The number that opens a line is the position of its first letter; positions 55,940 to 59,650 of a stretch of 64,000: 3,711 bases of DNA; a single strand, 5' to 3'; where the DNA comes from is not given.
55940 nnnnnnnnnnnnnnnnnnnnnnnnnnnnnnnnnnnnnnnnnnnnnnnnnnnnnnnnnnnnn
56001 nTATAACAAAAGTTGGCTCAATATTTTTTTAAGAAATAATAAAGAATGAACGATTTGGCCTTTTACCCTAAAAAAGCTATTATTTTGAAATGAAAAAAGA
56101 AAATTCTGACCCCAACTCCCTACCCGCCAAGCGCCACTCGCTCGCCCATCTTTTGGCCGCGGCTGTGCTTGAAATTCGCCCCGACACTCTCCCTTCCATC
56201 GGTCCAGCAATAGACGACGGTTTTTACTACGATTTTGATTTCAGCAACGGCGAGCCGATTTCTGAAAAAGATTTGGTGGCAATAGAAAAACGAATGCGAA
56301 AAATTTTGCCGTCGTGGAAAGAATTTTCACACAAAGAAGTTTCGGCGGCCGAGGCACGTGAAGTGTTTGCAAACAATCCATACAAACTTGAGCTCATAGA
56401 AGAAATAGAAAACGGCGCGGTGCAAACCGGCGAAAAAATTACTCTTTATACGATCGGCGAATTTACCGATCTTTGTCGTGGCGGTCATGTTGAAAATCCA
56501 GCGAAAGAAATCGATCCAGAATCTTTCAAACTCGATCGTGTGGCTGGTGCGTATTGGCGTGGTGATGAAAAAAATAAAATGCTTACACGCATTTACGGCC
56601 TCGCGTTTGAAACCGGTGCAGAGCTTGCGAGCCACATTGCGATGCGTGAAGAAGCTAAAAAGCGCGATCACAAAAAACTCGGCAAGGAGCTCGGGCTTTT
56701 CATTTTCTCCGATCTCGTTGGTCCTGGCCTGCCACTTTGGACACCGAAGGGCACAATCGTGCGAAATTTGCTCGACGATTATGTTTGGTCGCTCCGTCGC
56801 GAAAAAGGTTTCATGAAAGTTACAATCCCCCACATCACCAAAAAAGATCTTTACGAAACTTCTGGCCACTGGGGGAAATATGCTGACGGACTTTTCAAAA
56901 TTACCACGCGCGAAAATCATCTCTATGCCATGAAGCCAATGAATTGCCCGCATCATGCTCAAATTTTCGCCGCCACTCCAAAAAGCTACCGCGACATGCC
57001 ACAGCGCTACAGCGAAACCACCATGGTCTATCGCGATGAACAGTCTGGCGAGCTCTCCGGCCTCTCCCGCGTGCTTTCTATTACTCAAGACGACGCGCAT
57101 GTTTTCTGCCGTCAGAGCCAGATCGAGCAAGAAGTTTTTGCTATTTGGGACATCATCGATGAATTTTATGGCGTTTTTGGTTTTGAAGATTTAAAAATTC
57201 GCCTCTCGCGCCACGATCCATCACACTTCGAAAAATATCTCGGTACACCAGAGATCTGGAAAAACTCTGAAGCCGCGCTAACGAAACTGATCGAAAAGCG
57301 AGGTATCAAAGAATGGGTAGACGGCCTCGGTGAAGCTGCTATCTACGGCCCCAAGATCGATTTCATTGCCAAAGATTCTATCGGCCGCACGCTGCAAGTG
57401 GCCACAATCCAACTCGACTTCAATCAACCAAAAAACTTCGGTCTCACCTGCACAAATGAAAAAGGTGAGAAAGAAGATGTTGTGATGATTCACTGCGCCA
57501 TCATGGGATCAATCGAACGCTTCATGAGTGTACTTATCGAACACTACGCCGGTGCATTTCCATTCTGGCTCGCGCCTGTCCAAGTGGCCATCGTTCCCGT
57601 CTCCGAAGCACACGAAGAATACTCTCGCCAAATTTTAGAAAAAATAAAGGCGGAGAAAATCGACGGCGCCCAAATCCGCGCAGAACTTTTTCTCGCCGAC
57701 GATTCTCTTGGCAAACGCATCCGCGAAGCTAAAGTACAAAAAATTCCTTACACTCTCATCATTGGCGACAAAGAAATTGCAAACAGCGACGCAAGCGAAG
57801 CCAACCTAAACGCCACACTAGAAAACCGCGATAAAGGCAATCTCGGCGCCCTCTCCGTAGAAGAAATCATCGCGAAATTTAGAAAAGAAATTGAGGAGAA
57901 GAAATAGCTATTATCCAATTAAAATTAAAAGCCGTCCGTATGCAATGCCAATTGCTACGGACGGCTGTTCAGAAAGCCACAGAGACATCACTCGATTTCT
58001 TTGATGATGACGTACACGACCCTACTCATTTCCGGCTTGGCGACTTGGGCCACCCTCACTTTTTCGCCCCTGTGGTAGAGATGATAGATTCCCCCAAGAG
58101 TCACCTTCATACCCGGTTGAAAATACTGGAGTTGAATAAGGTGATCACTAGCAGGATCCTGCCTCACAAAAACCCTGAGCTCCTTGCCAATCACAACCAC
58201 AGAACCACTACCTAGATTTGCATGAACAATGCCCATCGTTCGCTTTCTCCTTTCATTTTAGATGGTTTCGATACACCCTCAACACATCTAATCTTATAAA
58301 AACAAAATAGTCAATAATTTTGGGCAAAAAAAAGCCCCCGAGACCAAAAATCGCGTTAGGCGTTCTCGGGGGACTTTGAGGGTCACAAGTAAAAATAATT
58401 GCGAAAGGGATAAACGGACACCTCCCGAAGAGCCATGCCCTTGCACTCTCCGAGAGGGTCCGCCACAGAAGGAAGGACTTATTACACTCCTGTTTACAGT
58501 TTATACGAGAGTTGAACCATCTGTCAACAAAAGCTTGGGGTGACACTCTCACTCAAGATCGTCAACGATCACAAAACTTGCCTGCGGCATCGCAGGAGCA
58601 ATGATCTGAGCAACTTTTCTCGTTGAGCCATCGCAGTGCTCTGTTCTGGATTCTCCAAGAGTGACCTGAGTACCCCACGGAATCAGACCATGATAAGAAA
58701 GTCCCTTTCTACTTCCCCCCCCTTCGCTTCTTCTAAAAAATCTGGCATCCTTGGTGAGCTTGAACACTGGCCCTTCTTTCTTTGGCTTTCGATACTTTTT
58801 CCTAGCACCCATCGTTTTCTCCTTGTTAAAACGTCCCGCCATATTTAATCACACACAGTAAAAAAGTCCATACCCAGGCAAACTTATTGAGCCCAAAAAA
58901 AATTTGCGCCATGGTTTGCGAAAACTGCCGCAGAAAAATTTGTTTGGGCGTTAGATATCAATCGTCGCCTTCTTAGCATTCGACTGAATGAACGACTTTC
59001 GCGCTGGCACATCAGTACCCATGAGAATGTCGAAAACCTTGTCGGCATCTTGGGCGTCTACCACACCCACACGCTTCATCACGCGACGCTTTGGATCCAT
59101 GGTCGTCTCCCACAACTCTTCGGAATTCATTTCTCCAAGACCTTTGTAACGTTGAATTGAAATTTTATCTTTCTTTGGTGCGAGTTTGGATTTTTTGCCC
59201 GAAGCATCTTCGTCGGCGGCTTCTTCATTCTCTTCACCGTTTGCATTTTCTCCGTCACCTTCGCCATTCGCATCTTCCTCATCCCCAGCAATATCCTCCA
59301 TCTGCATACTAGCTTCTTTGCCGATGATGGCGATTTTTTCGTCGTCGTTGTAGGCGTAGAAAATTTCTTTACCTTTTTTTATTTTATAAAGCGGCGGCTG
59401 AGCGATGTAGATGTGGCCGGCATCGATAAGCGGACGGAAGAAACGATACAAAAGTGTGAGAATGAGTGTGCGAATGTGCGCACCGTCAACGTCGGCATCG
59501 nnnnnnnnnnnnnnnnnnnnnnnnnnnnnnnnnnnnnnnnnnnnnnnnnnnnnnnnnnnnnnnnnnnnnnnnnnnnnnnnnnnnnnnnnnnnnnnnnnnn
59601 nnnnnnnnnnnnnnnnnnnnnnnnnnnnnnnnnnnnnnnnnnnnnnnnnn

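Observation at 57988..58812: Tandem pair of paralogous small proteins, each with its own promoter, SD and terminator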

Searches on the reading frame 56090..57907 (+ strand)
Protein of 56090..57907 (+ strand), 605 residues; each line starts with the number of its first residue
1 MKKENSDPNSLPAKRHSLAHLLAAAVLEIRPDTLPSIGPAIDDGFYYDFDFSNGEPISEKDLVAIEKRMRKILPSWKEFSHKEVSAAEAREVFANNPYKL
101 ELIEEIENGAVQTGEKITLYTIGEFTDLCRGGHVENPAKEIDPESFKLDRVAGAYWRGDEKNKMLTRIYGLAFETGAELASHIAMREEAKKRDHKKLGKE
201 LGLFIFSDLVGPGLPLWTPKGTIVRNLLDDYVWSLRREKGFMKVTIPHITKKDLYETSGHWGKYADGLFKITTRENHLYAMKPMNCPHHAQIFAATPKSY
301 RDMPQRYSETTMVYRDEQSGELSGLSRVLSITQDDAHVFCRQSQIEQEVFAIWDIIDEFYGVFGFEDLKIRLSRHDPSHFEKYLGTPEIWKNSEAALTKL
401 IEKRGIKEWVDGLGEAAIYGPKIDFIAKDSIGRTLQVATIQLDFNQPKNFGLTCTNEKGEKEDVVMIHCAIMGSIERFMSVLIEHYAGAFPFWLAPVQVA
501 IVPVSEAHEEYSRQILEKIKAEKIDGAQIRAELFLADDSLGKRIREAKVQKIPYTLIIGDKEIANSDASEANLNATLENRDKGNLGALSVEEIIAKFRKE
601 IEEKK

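Call 33: find_related_loci(query=window:56090-57907:+, collection=genome_contigs, flank=5000)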
Query window:56090-57907:+ (605 aa) in genome_contigs; peptide patterns used: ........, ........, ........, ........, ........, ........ (x = any residue, [..] = any of these).
600 stretches matched a pattern (row limit reached: there are more); 578 encode a relative of the query (tblastn E <= 1e-3); the best 80 are kept; 80 distinct loci.
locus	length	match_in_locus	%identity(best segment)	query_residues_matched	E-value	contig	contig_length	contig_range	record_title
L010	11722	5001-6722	64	11-604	0e+0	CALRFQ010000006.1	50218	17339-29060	MAG: Candidatus Nomurabacteria bacterium isolate RH-9nov16-150 genome assembly, contig: RH-9nov16-C-C964, whole genome s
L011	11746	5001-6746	63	3-604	0e+0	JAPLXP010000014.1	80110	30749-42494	MAG: Candidatus Nomurabacteria bacterium isolate LacPavin_0818_WC45_MAG_37_43 LacPavin_0818_WC45_scaffold_354564, whole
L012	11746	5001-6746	61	9-605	0e+0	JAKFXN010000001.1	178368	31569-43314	MAG: Candidatus Parcubacteria bacterium isolate ND3_Bin_27 ND3_0000006, whole genome shotgun sequence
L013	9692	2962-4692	60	10-604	0e+0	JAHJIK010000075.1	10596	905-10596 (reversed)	MAG: Patescibacteria group bacterium isolate Modern_marine_planktonic.mb.9 Modern_marine_plank.mb.9_k141_744118, whole g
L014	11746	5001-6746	59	1-604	0e+0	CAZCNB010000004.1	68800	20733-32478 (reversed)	MAG TPA_asm: uncultured Candidatus Saccharibacteria bacterium isolate SRP135725_co1_330 genome assembly, contig: NODE_27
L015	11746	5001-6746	60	6-604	0e+0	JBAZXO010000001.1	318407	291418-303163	MAG: Candidatus Paceibacterota bacterium isolate SO_2017_GW1_58 NODE_259_length_318407_cov_7.284130_OW334_2017, whole ge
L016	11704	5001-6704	61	9-594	0e+0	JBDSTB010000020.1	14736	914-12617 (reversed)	MAG: Candidatus Paceibacterota bacterium isolate cluster1_bin.548 k127_1065921, whole genome shotgun sequence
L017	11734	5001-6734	59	9-605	0e+0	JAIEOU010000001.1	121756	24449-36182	MAG: Patescibacteria group bacterium isolate co.spades.DASTOOL.1kb_143 c_000000444757, whole genome shotgun sequence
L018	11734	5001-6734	60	6-605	0e+0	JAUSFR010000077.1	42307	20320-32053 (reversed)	MAG: bacterium isolate E14_maxbin.342_sub E14_k141_1577372, whole genome shotgun sequence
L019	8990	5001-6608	62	15-562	0e+0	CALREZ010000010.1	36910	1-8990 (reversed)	MAG: Candidatus Nomurabacteria bacterium isolate Ike-200m-9 genome assembly, contig: Ike-200-c576, whole genome shotgun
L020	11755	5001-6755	58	1-605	0e+0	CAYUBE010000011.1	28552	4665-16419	MAG TPA_asm: uncultured Candidatus Saccharibacteria bacterium isolate binchicken_co3_598 genome assembly, contig: NODE_5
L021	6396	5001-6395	66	9-478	0e+0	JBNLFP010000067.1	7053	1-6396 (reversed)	MAG: Minisyncoccia bacterium isolate C1.bin.4.orig k141_1713701, whole genome shotgun sequence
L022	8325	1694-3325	61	7-562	0e+0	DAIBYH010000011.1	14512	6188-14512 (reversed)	MAG TPA_asm: Candidatus Parcubacteria bacterium isolate clean5438 NODE_11_length_14512_cov_4.046484, whole genome shotgu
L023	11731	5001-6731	55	15-604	0e+0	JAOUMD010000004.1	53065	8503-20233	MAG: Candidatus Paceibacterota bacterium isolate 8_1_July_SF_Bin25 8_1_July_SF_Bin25_scaffold_39_c2, whole genome shotgu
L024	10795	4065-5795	56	9-599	0e+0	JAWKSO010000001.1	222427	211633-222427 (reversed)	MAG: Candidatus Paceibacterota bacterium isolate BC1.90 BC1.90.fa-1, whole genome shotgun sequence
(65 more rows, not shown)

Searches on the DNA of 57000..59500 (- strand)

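Call 4: search_rna_families(source=window, start=57000, end=59500, threshold=evalue, max_evalue=1, show_alignments=3)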
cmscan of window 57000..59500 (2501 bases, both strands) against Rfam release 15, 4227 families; matches with E-value up to 1: 0.
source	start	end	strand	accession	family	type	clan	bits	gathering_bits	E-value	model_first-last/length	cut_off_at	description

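Call 19: search_rna_families(source=L001, threshold=evalue, max_evalue=1, show_alignments=2)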
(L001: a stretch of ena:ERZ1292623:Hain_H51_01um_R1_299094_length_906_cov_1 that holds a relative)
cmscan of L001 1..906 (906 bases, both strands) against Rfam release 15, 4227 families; matches with E-value up to 1: 1.
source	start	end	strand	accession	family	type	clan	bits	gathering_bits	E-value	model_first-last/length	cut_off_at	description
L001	502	618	+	RF02916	atpB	Cis-reg;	-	17.4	37.4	0.25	1-128/128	no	atpB RNA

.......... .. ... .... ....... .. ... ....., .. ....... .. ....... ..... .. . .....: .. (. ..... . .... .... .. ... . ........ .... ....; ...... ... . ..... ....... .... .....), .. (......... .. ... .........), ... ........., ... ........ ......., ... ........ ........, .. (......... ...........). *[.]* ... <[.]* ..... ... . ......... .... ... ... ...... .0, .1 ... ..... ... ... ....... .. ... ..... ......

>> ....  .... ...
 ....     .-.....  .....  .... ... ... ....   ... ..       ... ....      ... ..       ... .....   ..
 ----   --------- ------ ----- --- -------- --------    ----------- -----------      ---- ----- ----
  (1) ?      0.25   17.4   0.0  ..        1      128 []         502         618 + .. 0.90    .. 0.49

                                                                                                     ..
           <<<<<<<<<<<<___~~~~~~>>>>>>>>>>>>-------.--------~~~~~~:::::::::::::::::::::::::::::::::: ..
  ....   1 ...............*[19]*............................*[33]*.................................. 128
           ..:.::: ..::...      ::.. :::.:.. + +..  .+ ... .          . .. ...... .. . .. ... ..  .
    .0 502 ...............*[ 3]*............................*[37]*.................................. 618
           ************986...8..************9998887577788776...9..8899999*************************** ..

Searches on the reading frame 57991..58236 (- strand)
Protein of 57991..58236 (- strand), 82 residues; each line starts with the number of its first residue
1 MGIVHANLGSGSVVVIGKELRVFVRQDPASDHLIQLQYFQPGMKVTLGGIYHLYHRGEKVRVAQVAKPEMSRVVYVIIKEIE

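Call 5: search_protein_families(library=pfam, proteins=[window:57991-58236:-], max_evalue=10)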
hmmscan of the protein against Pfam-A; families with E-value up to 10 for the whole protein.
seq(82 aa): 0 families

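Call 6: find_homologous_proteins(query=window:57991-58236:-, max_evalue=0.01)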
Query seq(82 aa) (82 aa): 1 proteins with E <= 0.01 among 1 candidates.
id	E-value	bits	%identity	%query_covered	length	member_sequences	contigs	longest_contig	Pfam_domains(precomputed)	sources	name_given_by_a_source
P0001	9.1e-46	171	100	100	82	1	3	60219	-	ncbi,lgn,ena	ncbi:MAG: hypothetical protein AAB726_00010 [Patescibacteria group bacterium]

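Call 46: predict_structure(alignment_id=A3)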
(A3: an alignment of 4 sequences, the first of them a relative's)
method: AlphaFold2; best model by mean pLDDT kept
length: 82 residues; sequences in the alignment: 4
mean_pLDDT: 80.3   pTM: 0.68
mean pLDDT of the five models: 80.3, 79.5, 79.3, 79.1, 69.6
residues with pLDDT >= 90: 18; 70-90: 48; 50-70: 9; < 50: 7
segments of 3 or more residues with pLDDT < 50: 1-7
pLDDT, mean of each block of 10 residues (from residue 1): 46 83 87 90 86 90 78 84 68
secondary structure, 60 per line:
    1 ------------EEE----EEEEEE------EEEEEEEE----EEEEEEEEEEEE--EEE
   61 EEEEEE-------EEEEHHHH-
elements in order: E13-15 E20-25 E32-39 E44-55 E58-66 E74-77 H78-81

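Call 53: fold_search(model_id=the predicted structure, library=pdb)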
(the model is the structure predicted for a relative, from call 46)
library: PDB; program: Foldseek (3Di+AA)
matches with E <= 10: 536; with E <= 0.001: 0
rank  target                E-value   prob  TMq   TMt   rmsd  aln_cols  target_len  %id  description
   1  6suj_DDD              1.3e-01  0.72  0.40  0.30   9.4       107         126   11  Mutations in SsgB correlate to longitudinal cell division during sporulation of Streptomyces coelicolor (released 2020-09-30)
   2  6suj_CCC              1.9e-01  0.54  0.38  0.28   9.8       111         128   11  Mutations in SsgB correlate to longitudinal cell division during sporulation of Streptomyces coelicolor (released 2020-09-30)
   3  6slc_AAA              2.7e-01  0.54  0.39  0.29   9.2       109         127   10  Mutations in SsgB correlate to longitudinal cell division during sporulation of Streptomyces coelicolor (released 2020-08-26)
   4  3upu_A                2.8e-01  0.63  0.41  0.11   7.4        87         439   13  Crystal structure of the T4 Phage SF1B Helicase Dda (released 2012-06-20)
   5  1r77_A                3.5e-01  0.98  0.56  0.47   3.4        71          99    8  Crystal structure of the cell wall targeting domain of peptidylglycan hydrolase ALE-1 (released 2005-04-12)
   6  1r77_B                3.9e-01  0.98  0.56  0.46   4.0        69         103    7  Crystal structure of the cell wall targeting domain of peptidylglycan hydrolase ALE-1 (released 2005-04-12)
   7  6suj_AAA              4.6e-01  0.41  0.39  0.29   9.4       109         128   10  Mutations in SsgB correlate to longitudinal cell division during sporulation of Streptomyces coelicolor (released 2020-09-30)
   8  8gme_D                5.1e-01  0.44  0.38  0.11   6.8        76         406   14  Crystal structure of the gp32-Dda-dT17 complex (released 2023-06-28)
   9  6bkj_B                5.4e-01  0.15  0.28  0.10  11.1        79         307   15  Crystal Structure of Human Calpain-3 Protease Core in Complex with Leupeptin (released 2018-02-07)
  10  2ags                  5.7e-01  0.21  0.27  0.06  11.1        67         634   13  Trypanosoma rangeli Sialidase in Complex with 2-Keto-3-deoxy-D-glycero-D-galacto-2,3-difluoro-nononic acid (2,3-difluoro (released 2005-11-22)
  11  6bdt_B                5.7e-01  0.15  0.28  0.09  13.2        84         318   15  Crystal Structure of Human Calpain-3 Protease Core Mutant-C129S (released 2018-02-07)
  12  2nqa_B                6.0e-01  0.21  0.28  0.09  12.8        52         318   13  Catalytic Domain of Human Calpain 8 (released 2006-11-14)
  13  6bjd_D                6.4e-01  0.15  0.28  0.10   9.8        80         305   12  Crystal Structure of Human Calpain-3 Protease Core in Complex with E-64 (released 2018-02-07)
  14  6bkj_D                6.4e-01  0.15  0.29  0.10  10.7        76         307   14  Crystal Structure of Human Calpain-3 Protease Core in Complex with Leupeptin (released 2018-02-07)
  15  5wbf_B                6.7e-01  0.33  0.33  0.14   9.5        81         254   12  Double CACHE (dCACHE) sensing domain of TlpC chemoreceptor from Helicobacter pylori (released 2017-11-08)
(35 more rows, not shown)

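Call 63: fold_search(model_id=the predicted structure, library=viral)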
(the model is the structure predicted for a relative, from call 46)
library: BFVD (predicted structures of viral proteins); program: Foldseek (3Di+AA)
matches with E <= 10: 534; with E <= 0.001: 0
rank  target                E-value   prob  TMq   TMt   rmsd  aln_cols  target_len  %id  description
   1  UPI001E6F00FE         1.4e-02  1.00  0.44  0.28   5.3        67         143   16  (no name look-up for this kind of identifier)
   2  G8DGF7                1.7e-02  1.00  0.52  0.22   8.5        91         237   18  (no name in the UniProt tables at hand)
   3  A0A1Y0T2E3            9.9e-02  0.99  0.57  0.50   5.7        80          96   15  Uncharacterized protein [Pseudomonas phage Phabio]
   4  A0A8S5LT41            9.9e-02  0.98  0.51  0.18   7.3        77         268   17  SH3 domain protein [Myoviridae sp. ct25F5]
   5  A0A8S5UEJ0            1.4e-01  0.85  0.43  0.15   8.5        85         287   12  PGRP protein [Podoviridae sp. ctjVy23]
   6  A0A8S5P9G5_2          1.4e-01  0.98  0.56  0.06   4.7        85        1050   12  Minor tail protein (Fragment) [Myoviridae sp. ctTYJ16]
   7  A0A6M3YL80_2          1.6e-01  0.92  0.49  0.04   8.9        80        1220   18  (no name in the UniProt tables at hand)
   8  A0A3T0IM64            1.8e-01  0.54  0.34  0.11   7.5        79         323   13  DNA helicase [Escherichia phage vB_EcoM_005]
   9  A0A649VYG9            2.6e-01  0.91  0.54  0.31   8.1       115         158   16  Uncharacterized protein [Microbacterium phage Teamocil]
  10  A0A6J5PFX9            2.6e-01  0.75  0.43  0.13   4.5        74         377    8  Uncharacterized protein [uncultured Caudovirales phage]
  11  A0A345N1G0            3.2e-01  0.15  0.25  0.21   7.6        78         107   17  (no name in the UniProt tables at hand)
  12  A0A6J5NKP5            3.4e-01  0.96  0.53  0.58   4.7        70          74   13  Uncharacterized protein [uncultured Caudovirales phage]
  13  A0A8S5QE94            3.4e-01  0.18  0.26  0.13  10.6        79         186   16  Uncharacterized protein [Caudovirales sp. ctqPn17]
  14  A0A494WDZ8            3.6e-01  0.85  0.47  0.38   3.8        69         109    9  Uncharacterized protein [Escherichia phage SP15]
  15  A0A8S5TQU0            3.6e-01  0.72  0.45  0.21   6.1        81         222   12  Peptidase [Myoviridae sp. ctY1522]
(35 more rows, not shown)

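Call 75: search_dna_similar(query=window:57991-58236:-, collection=phages, mode=protein, max_evalue=1, max_rows=5)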
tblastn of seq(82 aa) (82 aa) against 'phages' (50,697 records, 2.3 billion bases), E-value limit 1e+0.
No match.

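Call 76: search_dna_similar(query=window:57991-58236:-, collection=plasmids, mode=protein, max_evalue=1, max_rows=5)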
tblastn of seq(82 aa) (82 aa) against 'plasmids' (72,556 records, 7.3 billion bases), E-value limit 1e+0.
No match.
